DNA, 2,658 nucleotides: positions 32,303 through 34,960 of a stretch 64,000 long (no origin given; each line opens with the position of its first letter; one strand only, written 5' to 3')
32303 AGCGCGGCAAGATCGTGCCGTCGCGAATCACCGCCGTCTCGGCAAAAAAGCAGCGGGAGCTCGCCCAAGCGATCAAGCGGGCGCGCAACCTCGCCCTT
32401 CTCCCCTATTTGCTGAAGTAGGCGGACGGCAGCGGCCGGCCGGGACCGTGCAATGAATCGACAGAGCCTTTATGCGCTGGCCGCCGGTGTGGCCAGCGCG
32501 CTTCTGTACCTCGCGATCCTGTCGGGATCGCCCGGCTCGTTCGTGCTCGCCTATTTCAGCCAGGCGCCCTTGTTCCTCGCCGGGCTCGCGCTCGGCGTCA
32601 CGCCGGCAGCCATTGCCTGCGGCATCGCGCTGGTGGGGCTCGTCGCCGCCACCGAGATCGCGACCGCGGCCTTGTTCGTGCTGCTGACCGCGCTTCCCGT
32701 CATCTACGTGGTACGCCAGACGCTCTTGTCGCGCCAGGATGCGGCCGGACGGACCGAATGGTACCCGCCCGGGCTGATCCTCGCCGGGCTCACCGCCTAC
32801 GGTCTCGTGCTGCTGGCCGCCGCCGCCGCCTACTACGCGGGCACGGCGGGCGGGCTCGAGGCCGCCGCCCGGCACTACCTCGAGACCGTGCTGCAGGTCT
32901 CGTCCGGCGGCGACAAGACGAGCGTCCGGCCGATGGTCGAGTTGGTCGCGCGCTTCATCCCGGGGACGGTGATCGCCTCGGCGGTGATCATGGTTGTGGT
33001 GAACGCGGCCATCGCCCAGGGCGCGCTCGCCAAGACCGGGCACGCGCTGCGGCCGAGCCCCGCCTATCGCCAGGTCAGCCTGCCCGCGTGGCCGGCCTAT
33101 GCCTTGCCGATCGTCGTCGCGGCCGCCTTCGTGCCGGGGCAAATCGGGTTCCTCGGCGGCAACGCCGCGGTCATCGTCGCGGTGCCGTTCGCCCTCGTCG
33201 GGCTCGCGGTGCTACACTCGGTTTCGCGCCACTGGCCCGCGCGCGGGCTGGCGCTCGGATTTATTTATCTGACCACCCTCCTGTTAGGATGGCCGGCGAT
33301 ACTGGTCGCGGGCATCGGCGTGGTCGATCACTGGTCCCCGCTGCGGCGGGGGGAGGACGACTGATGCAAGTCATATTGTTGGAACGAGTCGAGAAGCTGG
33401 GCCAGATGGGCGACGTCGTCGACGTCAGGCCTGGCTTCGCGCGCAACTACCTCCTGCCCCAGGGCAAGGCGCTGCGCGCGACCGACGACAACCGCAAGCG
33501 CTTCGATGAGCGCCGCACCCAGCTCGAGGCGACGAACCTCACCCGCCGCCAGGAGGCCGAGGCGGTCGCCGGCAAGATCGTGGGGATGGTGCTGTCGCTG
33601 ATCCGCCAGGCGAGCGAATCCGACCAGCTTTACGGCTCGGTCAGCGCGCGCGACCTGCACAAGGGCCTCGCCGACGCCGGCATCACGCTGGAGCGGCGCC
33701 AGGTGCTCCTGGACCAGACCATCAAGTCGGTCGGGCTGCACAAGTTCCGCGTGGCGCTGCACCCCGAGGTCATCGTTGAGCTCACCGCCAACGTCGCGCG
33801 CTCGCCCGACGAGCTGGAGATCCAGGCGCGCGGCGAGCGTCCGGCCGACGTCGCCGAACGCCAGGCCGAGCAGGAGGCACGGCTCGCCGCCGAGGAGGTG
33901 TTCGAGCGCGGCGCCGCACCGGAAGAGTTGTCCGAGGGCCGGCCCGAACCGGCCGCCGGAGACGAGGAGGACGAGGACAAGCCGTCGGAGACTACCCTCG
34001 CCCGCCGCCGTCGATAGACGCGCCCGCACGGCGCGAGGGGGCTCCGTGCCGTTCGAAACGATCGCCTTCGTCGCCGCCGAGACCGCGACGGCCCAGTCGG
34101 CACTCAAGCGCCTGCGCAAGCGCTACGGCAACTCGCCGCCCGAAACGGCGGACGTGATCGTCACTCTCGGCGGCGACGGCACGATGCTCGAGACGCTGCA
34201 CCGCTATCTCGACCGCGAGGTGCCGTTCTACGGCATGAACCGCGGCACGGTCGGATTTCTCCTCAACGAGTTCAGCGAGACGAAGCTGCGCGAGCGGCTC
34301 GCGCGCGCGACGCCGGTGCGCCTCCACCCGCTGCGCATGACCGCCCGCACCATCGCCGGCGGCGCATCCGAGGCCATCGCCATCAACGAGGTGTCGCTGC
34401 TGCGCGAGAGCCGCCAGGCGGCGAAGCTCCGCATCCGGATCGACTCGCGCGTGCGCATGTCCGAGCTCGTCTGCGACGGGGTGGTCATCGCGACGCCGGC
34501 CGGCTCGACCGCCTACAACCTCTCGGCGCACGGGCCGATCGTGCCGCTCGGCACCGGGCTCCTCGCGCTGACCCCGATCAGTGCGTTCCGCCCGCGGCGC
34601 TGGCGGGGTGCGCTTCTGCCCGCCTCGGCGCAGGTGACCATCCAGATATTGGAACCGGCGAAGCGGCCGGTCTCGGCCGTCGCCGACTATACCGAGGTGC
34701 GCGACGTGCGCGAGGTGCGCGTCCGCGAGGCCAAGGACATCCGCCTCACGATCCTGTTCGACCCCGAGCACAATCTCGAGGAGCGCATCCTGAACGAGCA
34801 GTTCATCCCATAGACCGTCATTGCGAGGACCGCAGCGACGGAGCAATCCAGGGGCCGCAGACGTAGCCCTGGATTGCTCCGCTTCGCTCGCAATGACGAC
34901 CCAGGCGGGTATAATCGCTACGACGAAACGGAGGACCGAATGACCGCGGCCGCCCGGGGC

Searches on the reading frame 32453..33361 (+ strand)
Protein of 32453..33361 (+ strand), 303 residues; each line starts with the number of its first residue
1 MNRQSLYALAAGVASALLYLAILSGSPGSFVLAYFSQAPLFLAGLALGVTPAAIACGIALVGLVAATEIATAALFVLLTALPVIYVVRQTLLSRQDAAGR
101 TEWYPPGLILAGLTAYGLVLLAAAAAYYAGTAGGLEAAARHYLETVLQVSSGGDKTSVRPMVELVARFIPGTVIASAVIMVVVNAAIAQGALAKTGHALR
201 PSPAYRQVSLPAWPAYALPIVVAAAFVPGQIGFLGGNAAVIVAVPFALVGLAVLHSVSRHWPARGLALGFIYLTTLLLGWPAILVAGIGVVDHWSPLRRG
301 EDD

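Call 11: search_protein_families(library=pfam, proteins=[window:32453-33361:+])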
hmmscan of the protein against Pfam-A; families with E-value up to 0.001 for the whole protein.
window:32453-33361:+ (303 aa): 1 family
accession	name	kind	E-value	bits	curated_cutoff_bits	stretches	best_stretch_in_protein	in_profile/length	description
PF09991.14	DUF2232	-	9.7e-12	45.1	27.8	1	14-292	2-289/290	Predicted membrane protein (DUF2232)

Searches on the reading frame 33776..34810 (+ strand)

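Call 11: search_protein_families(library=pfam, proteins=[window:33776-34810:+])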
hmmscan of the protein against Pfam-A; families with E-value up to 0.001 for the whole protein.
window:33776-34810:+ (345 aa): 2 families
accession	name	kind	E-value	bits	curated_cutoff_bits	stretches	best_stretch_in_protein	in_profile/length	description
PF20143.4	NAD_kinase_C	-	9.2e-10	38.8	23.7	1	204-303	2-98/126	ATP-NAD kinase C-terminal domain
PF01513.26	NAD_kinase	-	2.2e-09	38.1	25.5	1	107-175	55-122/130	ATP-NAD kinase N-terminal domain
